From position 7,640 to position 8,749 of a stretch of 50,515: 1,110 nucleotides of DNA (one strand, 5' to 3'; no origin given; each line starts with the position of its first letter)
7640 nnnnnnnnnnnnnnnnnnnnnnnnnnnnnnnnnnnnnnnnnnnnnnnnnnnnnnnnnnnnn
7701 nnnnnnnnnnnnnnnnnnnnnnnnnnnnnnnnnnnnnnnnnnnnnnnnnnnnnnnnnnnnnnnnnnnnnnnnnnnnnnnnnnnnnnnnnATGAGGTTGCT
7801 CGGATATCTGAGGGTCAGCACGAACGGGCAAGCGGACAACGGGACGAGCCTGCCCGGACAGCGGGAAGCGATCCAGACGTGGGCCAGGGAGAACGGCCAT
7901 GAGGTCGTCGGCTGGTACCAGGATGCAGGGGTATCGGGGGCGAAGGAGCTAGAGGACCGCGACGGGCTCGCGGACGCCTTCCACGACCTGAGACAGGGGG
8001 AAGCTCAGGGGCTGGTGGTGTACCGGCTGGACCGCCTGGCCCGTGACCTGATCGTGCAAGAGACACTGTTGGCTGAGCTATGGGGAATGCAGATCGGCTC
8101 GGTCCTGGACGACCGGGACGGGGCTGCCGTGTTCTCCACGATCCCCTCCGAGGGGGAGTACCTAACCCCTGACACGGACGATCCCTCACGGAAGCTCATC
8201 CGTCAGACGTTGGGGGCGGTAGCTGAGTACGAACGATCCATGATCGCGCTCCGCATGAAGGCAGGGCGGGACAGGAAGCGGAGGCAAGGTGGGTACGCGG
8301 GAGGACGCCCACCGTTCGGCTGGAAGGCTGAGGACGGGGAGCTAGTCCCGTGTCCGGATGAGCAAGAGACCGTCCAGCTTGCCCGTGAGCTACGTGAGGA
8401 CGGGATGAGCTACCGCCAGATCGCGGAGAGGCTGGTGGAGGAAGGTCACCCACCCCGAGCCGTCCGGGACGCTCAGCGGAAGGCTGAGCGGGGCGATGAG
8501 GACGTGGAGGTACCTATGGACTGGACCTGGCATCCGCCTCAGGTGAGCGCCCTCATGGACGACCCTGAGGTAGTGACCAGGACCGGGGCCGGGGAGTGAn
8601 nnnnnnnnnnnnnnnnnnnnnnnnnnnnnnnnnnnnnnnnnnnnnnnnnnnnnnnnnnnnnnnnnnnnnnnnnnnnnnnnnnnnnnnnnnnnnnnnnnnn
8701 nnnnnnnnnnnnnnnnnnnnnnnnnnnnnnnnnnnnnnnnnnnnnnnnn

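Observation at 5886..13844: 7.96-kb integrative element in tRNA-Val(UAC), delimited by a perfect 45-bp direct repeat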

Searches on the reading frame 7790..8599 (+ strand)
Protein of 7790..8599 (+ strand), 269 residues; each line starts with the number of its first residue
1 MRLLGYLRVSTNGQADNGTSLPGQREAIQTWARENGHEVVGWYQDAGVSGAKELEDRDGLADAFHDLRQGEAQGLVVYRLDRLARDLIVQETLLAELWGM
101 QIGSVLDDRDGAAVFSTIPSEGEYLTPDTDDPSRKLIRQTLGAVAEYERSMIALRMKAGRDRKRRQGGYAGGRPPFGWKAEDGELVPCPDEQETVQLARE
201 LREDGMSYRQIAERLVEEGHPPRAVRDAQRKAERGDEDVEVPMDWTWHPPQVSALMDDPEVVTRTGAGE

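Call 10: search_protein_families(library=pfam, max_evalue=0.1, proteins=[window:7790-8599:+])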
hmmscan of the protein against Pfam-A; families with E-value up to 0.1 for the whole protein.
window:7790-8599:+ (269 aa): 6 families
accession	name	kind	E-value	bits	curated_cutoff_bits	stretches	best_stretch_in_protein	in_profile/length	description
PF00239.26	Resolvase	-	7.9e-31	107.5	23.3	1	4-168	2-144/145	Resolvase, N terminal domain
PF07508.19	Recombinase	-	0.0048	17.6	21.1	1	189-258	1-51/102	Recombinase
PF13936.12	HTH_38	-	0.018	15.2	27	0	198-215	13-30/44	Helix-turn-helix domain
PF23359.1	Lsr2_DNA-bd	-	0.023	14.5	26.9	1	25-39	6-20/37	Lsr2 DNA-binding domain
PF02796.21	HTH_7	-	0.059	14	23.8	0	193-215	9-31/45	Helix-turn-helix domain of resolvase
PF14301.12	DUF4376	-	0.097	13.6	25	0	170-210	45-85/106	Domain of unknown function (DUF4376)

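Call 11: search_protein_families(library=phrogs, max_evalue=0.01, proteins=[window:7790-8599:+])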
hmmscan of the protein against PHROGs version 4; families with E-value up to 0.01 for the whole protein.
window:7790-8599:+ (269 aa): 3 families
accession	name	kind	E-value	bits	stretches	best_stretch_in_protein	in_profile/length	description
phrog_95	-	integration and excision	2.1e-55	189.5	1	1-230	88-295/651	integrase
phrog_125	-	DNA, RNA and nucleotide metabolism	2.6e-33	116.6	1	1-219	20-190/254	DNA invertase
phrog_664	-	DNA, RNA and nucleotide metabolism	0.00054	20.9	1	133-215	34-110/210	DNA binding protein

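Call 13: search_protein_families(library=padloc, max_evalue=0.01, proteins=[window:7790-8599:+])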
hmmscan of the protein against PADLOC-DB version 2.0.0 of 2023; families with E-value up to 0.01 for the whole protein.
window:7790-8599:+ (269 aa): 0 families

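Call 14: search_protein_families(library=ncbifam, max_evalue=0.01, proteins=[window:7790-8599:+])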
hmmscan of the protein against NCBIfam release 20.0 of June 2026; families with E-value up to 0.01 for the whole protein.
window:7790-8599:+ (269 aa): 8 families
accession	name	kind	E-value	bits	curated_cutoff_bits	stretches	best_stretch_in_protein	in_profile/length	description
NF041201.1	recomb_XisF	equivalog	5.7e-16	58.5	375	1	4-217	2-186/465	fdxN element excision recombinase XisF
NF047343.1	SCCmet_CcrB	equivalog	1.7e-15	56.7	900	1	4-219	10-209/542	cassette chromosome recombinase CcrB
NF047344.1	SCCmet_CcrA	equivalog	1.4e-12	47.5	700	1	3-217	4-196/442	cassette chromosome recombinase CcrA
NF009949.0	PRK13413.1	equivalog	4.5e-10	39.5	272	1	4-215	3-182/203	master DNA invertase Mpi family serine-type recombinase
NF033518.0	transpos_IS607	equivalog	2.4e-06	27.2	110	1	3-85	56-132/187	IS607 family transposase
NF049883.1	resolv_YneB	equivalog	5.5e-06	26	175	1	6-174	5-152/211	YneB family resolvase-like protein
NF047347.1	SCCmet_CcrC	equivalog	6.4e-05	21.6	900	1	6-172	8-158/558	cassette chromosome recombinase CcrC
TIGR04111.1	BcepMu_gp16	hypoth_equivalog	0.0056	16.6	34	0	197-235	5-43/55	phage-associated protein, BcepMu gp16 family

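Call 41: find_related_loci(query=window:7790-8599:+, collection=viral_contigs, flank=10000)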
Query window:7790-8599:+ (269 aa) in viral_contigs; peptide patterns used: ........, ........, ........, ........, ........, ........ (x = any residue, [..] = any of these).
9 stretches matched a pattern; 2 encode a relative of the query (tblastn E <= 1e-3); 2 distinct loci.
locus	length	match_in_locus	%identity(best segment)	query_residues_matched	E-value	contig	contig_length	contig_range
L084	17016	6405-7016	37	4-226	9e-31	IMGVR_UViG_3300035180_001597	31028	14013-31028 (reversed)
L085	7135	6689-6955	37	75-176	8e-7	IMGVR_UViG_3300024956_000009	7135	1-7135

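Call 42: find_homologous_proteins(query=window:7790-8599:+)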
Query window:7790-8599:+ (269 aa): 4027 proteins with E <= 0.001 among 8000 candidates; the best 120 are listed.
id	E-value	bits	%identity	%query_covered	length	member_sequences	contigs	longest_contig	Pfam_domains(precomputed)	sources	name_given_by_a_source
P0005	1.2e-175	601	100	100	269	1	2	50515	PF00239.27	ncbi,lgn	-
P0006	5.4e-147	507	85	99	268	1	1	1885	PF00239.27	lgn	-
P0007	2.8e-141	488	82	97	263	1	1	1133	PF00239.27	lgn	-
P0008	8.9e-71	257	53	96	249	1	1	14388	PF00239.27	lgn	-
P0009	6.9e-70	254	54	95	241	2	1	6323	PF00239.27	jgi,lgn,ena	-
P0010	1.1e-68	250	55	98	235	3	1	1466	PF07508.20,PF00239.27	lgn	-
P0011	8.7e-68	247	54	95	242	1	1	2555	PF00239.27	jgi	jgi:DNA invertase Pin-like site-specific DNA recombinase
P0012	1.6e-67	246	51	96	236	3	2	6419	PF00239.27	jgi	jgi:DNA invertase Pin-like site-specific DNA recombinase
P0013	3.5e-67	245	57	83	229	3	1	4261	PF00239.27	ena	-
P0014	5.0e-67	244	51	95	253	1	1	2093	PF00239.27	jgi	jgi:DNA invertase Pin-like site-specific DNA recombinase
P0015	1.2e-66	243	59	83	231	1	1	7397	PF00239.27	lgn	-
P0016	2.6e-66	242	53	95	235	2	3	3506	PF07508.20,PF00239.27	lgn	-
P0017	2.6e-66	242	56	83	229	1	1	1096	PF07508.20,PF00239.27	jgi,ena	-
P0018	7.0e-66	241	53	89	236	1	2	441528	PF00239.27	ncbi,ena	-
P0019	9.9e-66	240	56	83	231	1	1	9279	PF00239.27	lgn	-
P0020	1.1e-65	240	57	83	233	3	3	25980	PF00239.27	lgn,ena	-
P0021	1.7e-65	239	55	83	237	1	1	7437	PF07508.20,PF00239.27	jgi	jgi:DNA invertase Pin-like site-specific DNA recombinase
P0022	1.8e-65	239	53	95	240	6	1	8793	PF07508.20,PF00239.27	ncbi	-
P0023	2.7e-65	239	56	83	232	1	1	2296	PF00239.27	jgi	jgi:DNA invertase Pin-like site-specific DNA recombinase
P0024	3.5e-65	238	50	95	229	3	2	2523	PF07508.20,PF00239.27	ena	-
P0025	5.9e-65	238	52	94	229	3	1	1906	PF00239.27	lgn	-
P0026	6.8e-65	237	56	83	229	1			PF00239.27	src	-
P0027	7.2e-65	237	54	83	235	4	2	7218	PF00239.27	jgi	jgi:DNA invertase Pin-like site-specific DNA recombinase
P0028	9.1e-65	237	57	81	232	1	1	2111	PF00239.27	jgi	-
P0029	1.4e-64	236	52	96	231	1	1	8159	PF00239.27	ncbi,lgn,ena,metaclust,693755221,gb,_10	metaclust:\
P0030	1.5e-64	236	51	95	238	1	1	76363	PF00239.27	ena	-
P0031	2.7e-64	235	48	95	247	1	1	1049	PF00239.27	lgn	-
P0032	2.8e-64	235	56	83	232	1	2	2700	PF07508.20,PF00239.27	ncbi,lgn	-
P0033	3.3e-64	235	59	83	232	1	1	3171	PF07508.20,PF00239.27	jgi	jgi:DNA invertase Pin-like site-specific DNA recombinase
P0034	3.4e-64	235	55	82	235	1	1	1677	PF00239.27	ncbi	-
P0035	3.8e-64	235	55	82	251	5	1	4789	PF00239.27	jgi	jgi:DNA invertase Pin-like site-specific DNA recombinase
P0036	4.4e-64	235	54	82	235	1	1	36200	PF00239.27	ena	-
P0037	4.9e-64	235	55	82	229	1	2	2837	PF07508.20,PF00239.27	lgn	-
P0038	5.0e-64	235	53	98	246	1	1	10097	PF00239.27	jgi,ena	-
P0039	5.6e-64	234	52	98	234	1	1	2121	PF07508.20,PF00239.27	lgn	-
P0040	5.8e-64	234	56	83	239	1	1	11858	PF00239.27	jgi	-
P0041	5.8e-64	234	57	83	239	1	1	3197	PF07508.20,PF00239.27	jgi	jgi:DNA invertase Pin-like site-specific DNA recombinase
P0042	7.1e-64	234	55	83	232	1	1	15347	PF00239.27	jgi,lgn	jgi:DNA invertase Pin-like site-specific DNA recombinase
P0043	7.1e-64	234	57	83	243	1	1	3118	PF07508.20,PF00239.27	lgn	-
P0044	1.2e-63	233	55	82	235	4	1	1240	PF07508.20,PF00239.27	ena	-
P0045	1.2e-63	233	56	82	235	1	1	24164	PF00239.27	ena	-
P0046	1.3e-63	233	54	83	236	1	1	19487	PF00239.27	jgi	jgi:DNA invertase Pin-like site-specific DNA recombinase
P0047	1.4e-63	233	57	83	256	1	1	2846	PF00239.27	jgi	jgi:DNA invertase Pin-like site-specific DNA recombinase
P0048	1.5e-63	233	52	95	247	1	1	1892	PF00239.27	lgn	-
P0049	1.9e-63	233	56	83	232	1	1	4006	PF07508.20,PF00239.27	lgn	-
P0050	2.1e-63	233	54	82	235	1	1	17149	PF00239.27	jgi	jgi:DNA invertase Pin-like site-specific DNA recombinase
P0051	2.1e-63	233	50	97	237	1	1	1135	PF07508.20,PF00239.27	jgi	jgi:DNA invertase Pin-like site-specific DNA recombinase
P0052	2.7e-63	232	50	98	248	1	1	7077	PF07508.20,PF00239.27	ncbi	-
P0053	2.7e-63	232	50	96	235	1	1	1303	PF07508.20,PF00239.27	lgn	-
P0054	3.0e-63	232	50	97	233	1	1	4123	PF07508.20,PF00239.27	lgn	-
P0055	3.0e-63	232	49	96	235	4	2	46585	PF07508.20,PF00239.27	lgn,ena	-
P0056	3.5e-63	232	56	83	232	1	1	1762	PF00239.27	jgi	jgi:DNA invertase Pin-like site-specific DNA recombinase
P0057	3.5e-63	232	55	82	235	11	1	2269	PF00239.27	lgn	-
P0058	4.0e-63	232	50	95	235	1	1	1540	PF00239.27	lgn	-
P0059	4.0e-63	232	48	96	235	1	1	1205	PF00239.27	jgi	jgi:DNA invertase Pin-like site-specific DNA recombinase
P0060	4.2e-63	232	55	83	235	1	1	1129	PF00239.27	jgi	jgi:DNA invertase Pin-like site-specific DNA recombinase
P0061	4.6e-63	231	56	83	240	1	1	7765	PF07508.20,PF00239.27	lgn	-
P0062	4.6e-63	231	49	95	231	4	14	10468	PF07508.20,PF00239.27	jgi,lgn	jgi:DNA invertase Pin-like site-specific DNA recombinase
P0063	5.9e-63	231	49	96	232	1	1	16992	PF00239.27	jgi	jgi:DNA invertase Pin-like site-specific DNA recombinase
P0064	6.0e-63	231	56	83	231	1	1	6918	PF07508.20,PF00239.27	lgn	-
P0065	6.1e-63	231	51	95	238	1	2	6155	PF00239.27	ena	-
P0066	6.4e-63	231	52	97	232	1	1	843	PF00239.27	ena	-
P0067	6.8e-63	231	54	83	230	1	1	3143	PF07508.20,PF00239.27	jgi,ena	-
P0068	7.6e-63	231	55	83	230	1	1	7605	PF00239.27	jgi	jgi:DNA invertase Pin-like site-specific DNA recombinase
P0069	7.9e-63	231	51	95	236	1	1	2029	PF07508.20,PF00239.27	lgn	-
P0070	8.1e-63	231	57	83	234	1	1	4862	PF00239.27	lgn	-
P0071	8.9e-63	230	49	95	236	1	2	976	PF07508.20,PF00239.27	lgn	-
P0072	1.0e-62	230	56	83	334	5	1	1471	PF07508.20,PF00239.27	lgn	-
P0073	1.2e-62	230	51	96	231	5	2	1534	PF00239.27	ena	-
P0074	1.7e-62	230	51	95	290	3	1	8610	PF07508.20,PF00239.27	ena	-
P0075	1.7e-62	230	57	83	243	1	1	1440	PF00239.27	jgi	jgi:DNA invertase Pin-like site-specific DNA recombinase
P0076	1.7e-62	230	56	83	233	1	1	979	PF07508.20,PF00239.27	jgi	jgi:DNA invertase Pin-like site-specific DNA recombinase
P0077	1.8e-62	229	49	96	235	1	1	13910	PF07508.20,PF00239.27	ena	-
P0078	1.8e-62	229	53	86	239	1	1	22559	PF00239.27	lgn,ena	-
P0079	1.8e-62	229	53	95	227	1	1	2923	PF07508.20,PF00239.27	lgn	-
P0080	1.9e-62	229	55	83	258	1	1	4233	PF00239.27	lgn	-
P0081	2.1e-62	229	55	83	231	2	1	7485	PF07508.20,PF00239.27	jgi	jgi:DNA invertase Pin-like site-specific DNA recombinase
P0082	2.2e-62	229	54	83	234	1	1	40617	PF07508.20,PF00239.27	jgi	jgi:DNA invertase Pin-like site-specific DNA recombinase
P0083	2.2e-62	229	55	82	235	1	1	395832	PF00239.27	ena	-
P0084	2.3e-62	229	56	83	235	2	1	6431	PF00239.27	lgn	-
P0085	2.4e-62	229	55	83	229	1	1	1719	PF00239.27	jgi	jgi:DNA invertase Pin-like site-specific DNA recombinase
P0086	2.5e-62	229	54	83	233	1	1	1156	PF07508.20,PF00239.27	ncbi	-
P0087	2.6e-62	229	53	83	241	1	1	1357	PF00239.27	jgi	jgi:DNA invertase Pin-like site-specific DNA recombinase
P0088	2.7e-62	229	55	83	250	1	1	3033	PF07508.20,PF00239.27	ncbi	-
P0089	2.8e-62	229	50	98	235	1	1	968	PF00239.27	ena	-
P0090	2.8e-62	229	49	96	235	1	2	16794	PF07508.20,PF00239.27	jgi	jgi:DNA invertase Pin-like site-specific DNA recombinase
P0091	2.9e-62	229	49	98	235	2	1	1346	PF07508.20,PF00239.27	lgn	-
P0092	3.0e-62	229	55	83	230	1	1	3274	PF00239.27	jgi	jgi:DNA invertase Pin-like site-specific DNA recombinase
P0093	3.1e-62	229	56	83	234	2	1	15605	PF07508.20,PF00239.27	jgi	-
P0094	3.1e-62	229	52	96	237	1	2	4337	PF07508.20,PF00239.27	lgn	-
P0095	3.1e-62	229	49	95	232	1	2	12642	PF07508.20,PF00239.27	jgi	jgi:DNA invertase Pin-like site-specific DNA recombinase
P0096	3.3e-62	229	50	100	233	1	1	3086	PF00239.27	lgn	-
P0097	3.9e-62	228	51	99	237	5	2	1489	PF00239.27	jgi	jgi:DNA invertase Pin-like site-specific DNA recombinase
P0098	4.0e-62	228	55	83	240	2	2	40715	PF00239.27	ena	-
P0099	4.1e-62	228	52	95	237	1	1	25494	PF00239.27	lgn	-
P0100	4.3e-62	228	53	83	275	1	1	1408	PF07508.20,PF00239.27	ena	-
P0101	4.3e-62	228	50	95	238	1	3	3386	PF07508.20,PF00239.27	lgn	-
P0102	4.3e-62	228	53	82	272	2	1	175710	PF00239.27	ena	-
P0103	5.7e-62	228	48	96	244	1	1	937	PF00239.27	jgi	jgi:DNA invertase Pin-like site-specific DNA recombinase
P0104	6.2e-62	228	50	96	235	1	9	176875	PF00239.27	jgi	jgi:DNA invertase Pin-like site-specific DNA recombinase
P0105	6.3e-62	228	52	83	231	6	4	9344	PF07508.20,PF00239.27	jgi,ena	jgi:DNA invertase Pin-like site-specific DNA recombinase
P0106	6.5e-62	228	50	96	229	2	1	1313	PF00239.27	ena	-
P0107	6.6e-62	228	52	83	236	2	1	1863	PF00239.27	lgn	-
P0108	7.1e-62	228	55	83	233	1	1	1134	PF00239.27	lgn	-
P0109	7.1e-62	227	54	83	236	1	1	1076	PF00239.27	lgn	-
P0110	7.6e-62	227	54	83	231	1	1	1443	PF00239.27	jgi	jgi:DNA invertase Pin-like site-specific DNA recombinase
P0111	8.1e-62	227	55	83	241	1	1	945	PF00239.27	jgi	jgi:DNA invertase Pin-like site-specific DNA recombinase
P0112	8.9e-62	227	53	95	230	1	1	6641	PF07508.20,PF00239.27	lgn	-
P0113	9.0e-62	227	56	83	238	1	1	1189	PF07508.20,PF00239.27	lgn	-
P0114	9.4e-62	227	51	95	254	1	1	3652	PF00239.27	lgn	-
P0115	1.0e-61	227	50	97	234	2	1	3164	PF00239.27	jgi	jgi:DNA invertase Pin-like site-specific DNA recombinase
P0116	1.0e-61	227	57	83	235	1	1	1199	PF00239.27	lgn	-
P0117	1.1e-61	227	55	82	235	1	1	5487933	PF00239.27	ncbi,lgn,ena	-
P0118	1.1e-61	227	53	83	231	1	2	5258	PF07508.20,PF00239.27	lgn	-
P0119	1.2e-61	227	56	83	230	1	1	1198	PF00239.27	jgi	jgi:DNA invertase Pin-like site-specific DNA recombinase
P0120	1.3e-61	227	52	97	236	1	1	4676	PF00239.27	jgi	jgi:DNA invertase Pin-like site-specific DNA recombinase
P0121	1.3e-61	227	54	83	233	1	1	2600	PF00239.27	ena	-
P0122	1.4e-61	227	54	83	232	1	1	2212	PF07508.20,PF00239.27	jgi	jgi:DNA invertase Pin-like site-specific DNA recombinase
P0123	1.4e-61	227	54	82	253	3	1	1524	PF00239.27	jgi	jgi:DNA invertase Pin-like site-specific DNA recombinase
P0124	1.5e-61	226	51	99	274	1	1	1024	PF00239.27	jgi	jgi:DNA invertase Pin-like site-specific DNA recombinase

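Call 45: find_encoding_contigs(protein=P0006, flank=10000)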
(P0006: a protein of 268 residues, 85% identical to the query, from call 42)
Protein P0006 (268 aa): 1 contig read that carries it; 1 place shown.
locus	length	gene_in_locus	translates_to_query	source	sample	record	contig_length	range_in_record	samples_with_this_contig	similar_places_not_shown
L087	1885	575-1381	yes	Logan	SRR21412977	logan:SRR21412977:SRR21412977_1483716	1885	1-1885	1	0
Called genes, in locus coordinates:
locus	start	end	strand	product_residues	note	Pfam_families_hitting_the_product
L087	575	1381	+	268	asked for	PF00239:Resolvase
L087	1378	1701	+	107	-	-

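Call 46: find_encoding_contigs(protein=P0008, flank=10000)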
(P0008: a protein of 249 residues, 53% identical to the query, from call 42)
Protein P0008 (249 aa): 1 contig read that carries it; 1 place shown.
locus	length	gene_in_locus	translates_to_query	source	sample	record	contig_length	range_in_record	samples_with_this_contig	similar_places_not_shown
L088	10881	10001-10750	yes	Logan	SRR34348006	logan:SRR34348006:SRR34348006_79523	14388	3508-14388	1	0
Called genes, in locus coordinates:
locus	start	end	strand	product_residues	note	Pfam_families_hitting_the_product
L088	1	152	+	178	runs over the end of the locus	-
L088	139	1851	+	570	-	PF13148:DUF3987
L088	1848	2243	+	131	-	-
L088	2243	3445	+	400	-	-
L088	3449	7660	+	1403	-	-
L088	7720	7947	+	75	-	-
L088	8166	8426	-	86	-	-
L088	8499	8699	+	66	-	PF05534:HicB (weak)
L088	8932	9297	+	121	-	PF02467:Whib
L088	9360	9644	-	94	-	-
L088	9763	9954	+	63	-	-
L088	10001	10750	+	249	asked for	PF00239:Resolvase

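Call 49: search_protein_families(library=pfam, max_evalue=0.01, proteins=[L087:1378-1701:+])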
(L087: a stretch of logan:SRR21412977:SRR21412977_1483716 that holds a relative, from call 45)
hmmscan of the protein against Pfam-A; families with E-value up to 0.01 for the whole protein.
L087:1378-1701:+ (107 aa): 0 families

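Call 75: search_solved_structures(query=window:7790-8599:+, max_evalue=0.00001)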
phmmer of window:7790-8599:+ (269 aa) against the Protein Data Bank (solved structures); distinct sequences matched with E-value up to 0.00001: 5.
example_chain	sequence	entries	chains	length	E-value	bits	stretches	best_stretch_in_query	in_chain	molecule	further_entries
3guv_A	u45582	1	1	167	2.7e-10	43.5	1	5-171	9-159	Site-specific recombinase, resolvase family protein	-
3bvp_A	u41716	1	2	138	1.5e-08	37.8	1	5-92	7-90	TP901-1 Integrase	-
4m6f_A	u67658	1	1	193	1.8e-08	37.6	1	3-182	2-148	DNA-invertase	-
3uj3_X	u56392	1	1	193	7.7e-08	35.5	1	3-181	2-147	DNA-invertase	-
9iu2_A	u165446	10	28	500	1.5e-06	31.3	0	6-195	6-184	Integrase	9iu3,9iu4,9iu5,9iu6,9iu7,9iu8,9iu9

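Call 77: find_encoding_contigs(protein=P0117, flank=8000, max_places=2)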
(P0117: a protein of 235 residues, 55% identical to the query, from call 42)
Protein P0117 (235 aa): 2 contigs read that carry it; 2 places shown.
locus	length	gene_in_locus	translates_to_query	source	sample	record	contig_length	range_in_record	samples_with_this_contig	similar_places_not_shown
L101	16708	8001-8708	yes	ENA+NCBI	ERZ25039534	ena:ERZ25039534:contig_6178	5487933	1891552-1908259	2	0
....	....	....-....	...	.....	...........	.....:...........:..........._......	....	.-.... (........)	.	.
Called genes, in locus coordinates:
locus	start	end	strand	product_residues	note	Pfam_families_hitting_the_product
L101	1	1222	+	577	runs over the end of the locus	-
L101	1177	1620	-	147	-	-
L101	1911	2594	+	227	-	-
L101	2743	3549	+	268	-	-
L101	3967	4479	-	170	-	-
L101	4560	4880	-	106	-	-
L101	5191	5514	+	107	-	-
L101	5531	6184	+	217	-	-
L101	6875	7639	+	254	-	PF07690:MFS_1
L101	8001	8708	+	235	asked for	PF00239:Resolvase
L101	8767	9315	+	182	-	-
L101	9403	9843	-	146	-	PF02384:N6_Mtase (weak)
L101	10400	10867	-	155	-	PF12161:HsdM_N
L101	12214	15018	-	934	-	PF04313:HSDR_N (weak), PF04851:ResIII, PF00270:DEAD, PF18766:SWI2_SNF2, PF00271:Helicase_C, PF08463:EcoEI_R_C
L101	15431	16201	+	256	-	PF14355:Abi_C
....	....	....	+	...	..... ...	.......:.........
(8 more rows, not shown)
